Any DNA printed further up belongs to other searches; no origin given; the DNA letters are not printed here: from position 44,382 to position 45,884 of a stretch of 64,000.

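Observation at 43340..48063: Compact operon: AAK-like kinase + PurD-like ATP-grasp + alanine-racemase-like + NhaC-family/DedA membrane proteins, divergent from a DUF482 FemAB-like acyltransferase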

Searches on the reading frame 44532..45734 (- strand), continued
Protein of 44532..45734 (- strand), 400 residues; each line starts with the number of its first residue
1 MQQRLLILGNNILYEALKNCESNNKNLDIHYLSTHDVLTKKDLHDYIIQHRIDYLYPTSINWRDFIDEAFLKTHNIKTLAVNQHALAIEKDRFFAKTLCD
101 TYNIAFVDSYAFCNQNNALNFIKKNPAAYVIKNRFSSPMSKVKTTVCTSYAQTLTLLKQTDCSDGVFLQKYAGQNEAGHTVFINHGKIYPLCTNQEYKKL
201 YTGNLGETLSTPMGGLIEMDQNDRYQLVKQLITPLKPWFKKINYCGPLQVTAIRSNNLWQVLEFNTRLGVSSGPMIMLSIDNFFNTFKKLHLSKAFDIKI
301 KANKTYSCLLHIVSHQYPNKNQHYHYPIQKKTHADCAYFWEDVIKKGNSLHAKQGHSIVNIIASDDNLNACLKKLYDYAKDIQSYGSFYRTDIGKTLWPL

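Call 35: search_protein_families(library=ncbifam, proteins=[P0003, P0004, P0005, P0007, P0008, P0002], max_evalue=0.001)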
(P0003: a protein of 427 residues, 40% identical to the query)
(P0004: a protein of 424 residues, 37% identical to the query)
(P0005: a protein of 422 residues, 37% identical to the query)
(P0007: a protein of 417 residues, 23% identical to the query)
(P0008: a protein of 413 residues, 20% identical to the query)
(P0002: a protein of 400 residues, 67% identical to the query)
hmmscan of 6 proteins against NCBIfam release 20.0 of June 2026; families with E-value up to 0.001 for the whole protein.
P0003 (427 aa): 1 family
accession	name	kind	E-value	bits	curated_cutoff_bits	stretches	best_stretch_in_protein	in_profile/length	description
TIGR00877.1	purD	equivalog_domain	1.7e-32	112.8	288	1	62-419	55-421/425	phosphoribosylamine--glycine ligase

P0004 (424 aa): 1 family
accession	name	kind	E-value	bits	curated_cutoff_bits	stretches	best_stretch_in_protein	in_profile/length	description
TIGR00877.1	purD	equivalog_domain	3.8e-31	108.4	288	1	57-416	53-421/425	phosphoribosylamine--glycine ligase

P0005 (422 aa): 2 families
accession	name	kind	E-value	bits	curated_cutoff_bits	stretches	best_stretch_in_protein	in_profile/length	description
TIGR00877.1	purD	equivalog_domain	4e-29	101.7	288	1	58-414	53-421/425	phosphoribosylamine--glycine ligase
NF009402.0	PRK12767.1-1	equivalog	2e-05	23.6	218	1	7-211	2-217/329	carbamoyl phosphate synthase-like protein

P0007 (417 aa): 24 families
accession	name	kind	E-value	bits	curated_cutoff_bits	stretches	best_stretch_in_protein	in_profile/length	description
TIGR00877.1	purD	equivalog_domain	1.3e-135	452.5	288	1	1-413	1-421/425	phosphoribosylamine--glycine ligase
TIGR01369.1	CPSaseII_lrg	equivalog_domain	2.2e-11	42.1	1027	1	51-286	618-840/1052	carbamoyl-phosphate synthase (glutamine-hydrolyzing) large subunit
NF006406.0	PRK08654.1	equivalog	1.1e-10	40.6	739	1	78-287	91-292/499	acetyl-CoA carboxylase biotin carboxylase subunit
NF003671.0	PRK05294.1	equivalog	3.7e-10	38.1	599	1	52-286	616-837/1058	carbamoyl-phosphate synthase large subunit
TIGR00514.1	accC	equivalog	6.5e-10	38.4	626.5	1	73-293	84-301/449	acetyl-CoA carboxylase biotin carboxylase subunit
NF006367.0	PRK08591.1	subfamily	9.5e-10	37.8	597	1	78-189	91-204/451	acetyl-CoA carboxylase biotin carboxylase subunit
NF005525.0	PRK07178.1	equivalog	7.1e-09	34.8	768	1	73-287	83-291/471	acetyl-CoA carboxylase biotin carboxylase subunit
NF004085.0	PRK05586.1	equivalog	1.5e-08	34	723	1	83-286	96-292/448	acetyl-CoA carboxylase biotin carboxylase subunit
NF004679.0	PRK06019.1-5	equivalog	7.6e-08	31.6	326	1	2-282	4-263/376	5-(carboxyamino)imidazole ribonucleotide synthase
NF002378.0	PRK01372.1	subfamily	2.3e-07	29.8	243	1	86-288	84-272/305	D-alanine--D-alanine ligase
NF053643.1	Ddl_archaea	equivalog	3.1e-07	29.7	500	1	95-286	99-271/367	putative pseudomurein biosynthesis ATP-grasp protein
TIGR01161.1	purK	equivalog_domain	3.9e-07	29.7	318.4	1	5-189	4-179/362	5-(carboxyamino)imidazole ribonucleotide synthase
TIGR01205.1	D_ala_D_alaTIGR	subfamily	4.8e-07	29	245.65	1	86-288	90-288/318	D-alanine--D-alanine ligase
NF002527.0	PRK01966.1-3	equivalog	6.1e-07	28.9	310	1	86-301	102-311/332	D-alanine--D-alanine ligase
NF041595.1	dap_A_syn_DdaF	equivalog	3e-06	26.3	840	1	54-204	69-219/424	dapdiamide A synthase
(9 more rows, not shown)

P0008 (413 aa): 22 families
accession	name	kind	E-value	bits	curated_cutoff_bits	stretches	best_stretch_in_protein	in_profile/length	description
TIGR00877.1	purD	equivalog_domain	1.7e-151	504.8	288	1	1-413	1-424/425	phosphoribosylamine--glycine ligase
TIGR01205.1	D_ala_D_alaTIGR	subfamily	5.3e-10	38.8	245.65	1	80-212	85-223/318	D-alanine--D-alanine ligase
NF002378.0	PRK01372.1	subfamily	6.3e-10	38.3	243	1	79-229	78-224/305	D-alanine--D-alanine ligase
NF053643.1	Ddl_archaea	equivalog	4.8e-09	35.6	500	1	79-208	83-206/367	putative pseudomurein biosynthesis ATP-grasp protein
NF011169.0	PRK14571.1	equivalog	1.8e-08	34.1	404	1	75-245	72-234/300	D-alanyl-alanine synthetase A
NF004679.0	PRK06019.1-5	equivalog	2.9e-08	32.9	326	1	79-212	79-214/376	5-(carboxyamino)imidazole ribonucleotide synthase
NF002527.0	PRK01966.1-3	equivalog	1.1e-06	28.1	310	1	80-197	97-217/332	D-alanine--D-alanine ligase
NF011168.0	PRK14570.1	equivalog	1.2e-06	28.1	505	1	51-188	75-222/364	D-alanyl-alanine synthetase A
NF011171.0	PRK14573.1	equivalog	5.8e-06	24.4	1015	1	77-199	544-673/809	bifunctional UDP-N-acetylmuramate--L-alanine ligase/D-alanine--D-alanine ligase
NF006406.0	PRK08654.1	equivalog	1.3e-05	23.9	739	1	81-183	95-204/499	acetyl-CoA carboxylase biotin carboxylase subunit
NF002563.0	PRK02186.1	subfamily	1.4e-05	23.5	625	1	129-329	134-325/890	argininosuccinate lyase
NF006367.0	PRK08591.1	subfamily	4.2e-05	22.4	597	1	79-181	93-196/451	acetyl-CoA carboxylase biotin carboxylase subunit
TIGR02068.2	cya_phycin_syn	equivalog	4.6e-05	21.6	850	1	98-194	210-306/862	cyanophycin synthetase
NF002529.0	PRK01966.1-5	equivalog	0.0001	21.4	472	1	77-189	103-218/348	D-alanine--D-alanine ligase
TIGR00514.1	accC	equivalog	0.00018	20.4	626.5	1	78-183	92-204/449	acetyl-CoA carboxylase biotin carboxylase subunit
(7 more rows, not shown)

P0002 (400 aa): 1 family
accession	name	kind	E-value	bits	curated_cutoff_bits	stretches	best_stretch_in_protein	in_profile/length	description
TIGR00877.1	purD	equivalog_domain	3.9e-26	91.8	288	1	72-395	85-421/425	phosphoribosylamine--glycine ligase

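Call 62: search_protein_families(library=pfam, proteins=[L066:14554-15465:-, L068:11292-11789:+, L068:11750-12745:+, L068:12919-13773:+, L068:13795-15213:+, L068:15347-16054:+, L035:11560-12789:+], max_evalue=0.001)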
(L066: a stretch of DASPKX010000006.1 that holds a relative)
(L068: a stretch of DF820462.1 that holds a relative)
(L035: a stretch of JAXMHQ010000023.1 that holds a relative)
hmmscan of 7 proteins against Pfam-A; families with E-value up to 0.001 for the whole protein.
L066:14554-15465:- (303 aa): 5 families
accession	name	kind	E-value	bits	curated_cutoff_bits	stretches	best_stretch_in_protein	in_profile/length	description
PF07478.18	Dala_Dala_lig_C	-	2.6e-51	174.5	24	1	123-294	30-204/204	D-ala D-ala ligase C-terminus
PF01820.27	Dala_Dala_lig_N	-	4.1e-22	79.4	34.6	2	54-86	89-121/121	D-ala D-ala ligase N-terminus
PF03133.20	TTL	-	3.3e-06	27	20.1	1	224-272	217-265/292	Tubulin-tyrosine ligase family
PF02655.19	ATP-grasp_3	-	5.8e-05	23.7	23.2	1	96-264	3-155/160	ATP-grasp domain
PF13535.11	ATP-grasp_4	-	0.00014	22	27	0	131-186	4-73/160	ATP-grasp domain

L068:11292-11789:+ (165 aa): 2 families
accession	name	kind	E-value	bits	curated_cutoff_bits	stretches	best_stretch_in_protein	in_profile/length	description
PF14526.11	Cass2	-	3.5e-13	50.5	27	1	5-157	1-150/150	Integron-associated effector binding protein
PF06445.20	GyrI-like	-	5.3e-13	49.9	26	1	4-158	3-155/155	GyrI-like small molecule binding domain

L068:11750-12745:+ (331 aa): 0 families

L068:12919-13773:+ (284 aa): 1 family
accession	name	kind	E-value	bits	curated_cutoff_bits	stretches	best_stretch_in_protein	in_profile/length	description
PF01678.24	DAP_epimerase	-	1.7e-57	193.2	34.7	2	3-122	1-119/121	Diaminopimelate epimerase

L068:13795-15213:+ (472 aa): 2 families
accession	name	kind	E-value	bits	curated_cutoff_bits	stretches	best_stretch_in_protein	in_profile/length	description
PF02784.22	Orn_Arg_deC_N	-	9.4e-31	107.5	23.4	1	84-331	5-246/247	Pyridoxal-dependent decarboxylase, pyridoxal binding domain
PF00278.28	Orn_DAP_Arg_deC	-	1.5e-20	73.7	23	1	302-421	5-95/95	Pyridoxal-dependent decarboxylase, C-terminal sheet domain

L068:15347-16054:+ (235 aa): 3 families
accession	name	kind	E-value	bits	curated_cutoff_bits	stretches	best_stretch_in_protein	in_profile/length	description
PF00583.31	Acetyltransf_1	-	6.3e-09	36.6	20.7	1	94-175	31-111/116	Acetyltransferase (GNAT) family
PF13673.13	Acetyltransf_10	-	4e-05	24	23.6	1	89-168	24-96/128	Acetyltransferase (GNAT) domain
PF13508.13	Acetyltransf_7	-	8.1e-05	23.4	27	1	98-158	5-63/84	Acetyltransferase (GNAT) domain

L035:11560-12789:+ (409 aa): 0 families

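Call 75: predict_structure(alignment_id=A1)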
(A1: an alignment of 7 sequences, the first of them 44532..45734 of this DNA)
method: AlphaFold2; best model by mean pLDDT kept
length: 400 residues; sequences in the alignment: 7
mean_pLDDT: 72.5   pTM: 0.72
mean pLDDT of the five models: 72.5, 72.2, 60.8, 58.9, 58.7
residues with pLDDT >= 90: 46; 70-90: 210; 50-70: 101; < 50: 43
segments of 3 or more residues with pLDDT < 50: 197-213, 314-320, 384-400
pLDDT, mean of each block of 10 residues (from residue 1): 80 69 71 70 83 78 64 75 74 88 92 91 91 66 76 89 85 78 85 59 30 64 90 94 85 87 78 74 76 72 75 49 54 57 60 57 80 74 48 32
secondary structure, 60 per line:
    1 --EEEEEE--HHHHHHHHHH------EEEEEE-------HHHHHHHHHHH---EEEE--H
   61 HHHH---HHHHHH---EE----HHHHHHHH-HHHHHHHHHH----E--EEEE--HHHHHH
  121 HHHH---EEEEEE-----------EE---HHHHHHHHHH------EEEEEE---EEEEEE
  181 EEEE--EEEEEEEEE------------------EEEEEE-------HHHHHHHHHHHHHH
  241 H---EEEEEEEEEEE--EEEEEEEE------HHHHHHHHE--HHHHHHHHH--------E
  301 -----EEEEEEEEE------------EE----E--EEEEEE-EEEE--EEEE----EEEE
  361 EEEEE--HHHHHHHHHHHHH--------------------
elements in order: E3-8 H11-20 E27-32 H40-50 E54-57 H60-64 H68-73 H83-90 H92-101 E109-112 H115-124 E128-133 H150-159 E166-171 E175-184 E187-195 E214-219 H227-241 E245-255 E258-265 H272-279 H283-291 E306-314 E336-341 E343-346 E349-352 E357-365 H368-380

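Call 79: fold_search(model_id=the predicted structure, library=pdb)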
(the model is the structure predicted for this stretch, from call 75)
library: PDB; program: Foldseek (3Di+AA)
matches with E <= 10: 1571; with E <= 0.001: 577
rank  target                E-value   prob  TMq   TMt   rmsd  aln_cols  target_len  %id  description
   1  2yw2_A                6.5e-25  1.00  0.75  0.72   5.3       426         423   21  Crystal structure of GAR synthetase from Aquifex aeolicus in complex with ATP (released 2007-10-23)
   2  2xcl                  3.7e-23  1.00  0.74  0.71   5.1       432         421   18  Nucleotide-bound Structures of Bacillus subtilis Glycinamide Ribonucleotide Synthetase (released 2011-03-23)
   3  2ys6                  1.1e-22  1.00  0.72  0.69   5.1       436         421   18  Crystal structure of GAR synthetase from Geobacillus kaustophilus (released 2007-10-09)
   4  2yrx                  1.2e-22  1.00  0.73  0.70   5.2       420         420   18  Crystal structure of GAR synthetase from Geobacillus kaustophilus (released 2007-10-09)
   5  3lp8                  1.6e-22  1.00  0.76  0.72   5.0       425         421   16  Crystal structure of phosphoribosylamine-glycine ligase from Ehrlichia chaffeensis (released 2010-02-23)
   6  5vev_B                3.4e-22  1.00  0.71  0.70   4.9       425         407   16  Crystal Structure of Phosphoribosylamine-glycine Ligase from Neisseria gonorrhoeae (released 2017-04-12)
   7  5vev_A                3.4e-22  1.00  0.71  0.70   5.1       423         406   16  Crystal Structure of Phosphoribosylamine-glycine Ligase from Neisseria gonorrhoeae (released 2017-04-12)
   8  2ip4_A                3.6e-22  1.00  0.75  0.73   5.0       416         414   19  Crystal Structure of Glycinamide Ribonucleotide Synthetase from Thermus thermophilus HB8 (released 2007-10-30)
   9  7lvo                  4.5e-22  1.00  0.77  0.71   4.6       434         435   17  Cryptococcus neoformans GAR synthetase (released 2021-08-25)
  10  3mjf                  5.4e-22  1.00  0.70  0.66   5.7       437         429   16  Phosphoribosylamine-glycine ligase from Yersinia pestis (released 2010-05-26)
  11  2yrw                  8.5e-22  1.00  0.72  0.70   5.3       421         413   17  Crystal structure of GAR synthetase from Geobacillus kaustophilus (released 2007-10-09)
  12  1gso                  2.6e-21  1.00  0.73  0.70   4.9       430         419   16  GLYCINAMIDE RIBONUCLEOTIDE SYNTHETASE (GAR-SYN) FROM E. COLI. (released 1998-12-09)
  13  2qk4_A                3.9e-21  1.00  0.74  0.71   4.7       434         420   15  Human glycinamide ribonucleotide synthetase (released 2007-07-24)
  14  2qk4_B                2.7e-20  1.00  0.72  0.69   4.9       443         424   16  Human glycinamide ribonucleotide synthetase (released 2007-07-24)
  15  1vkz_A                1.3e-18  1.00  0.72  0.73   4.9       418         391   17  Crystal structure of Phosphoribosylamine--glycine ligase (TM1250) from Thermotoga maritima at 2.30 A resolution (released 2004-08-24)
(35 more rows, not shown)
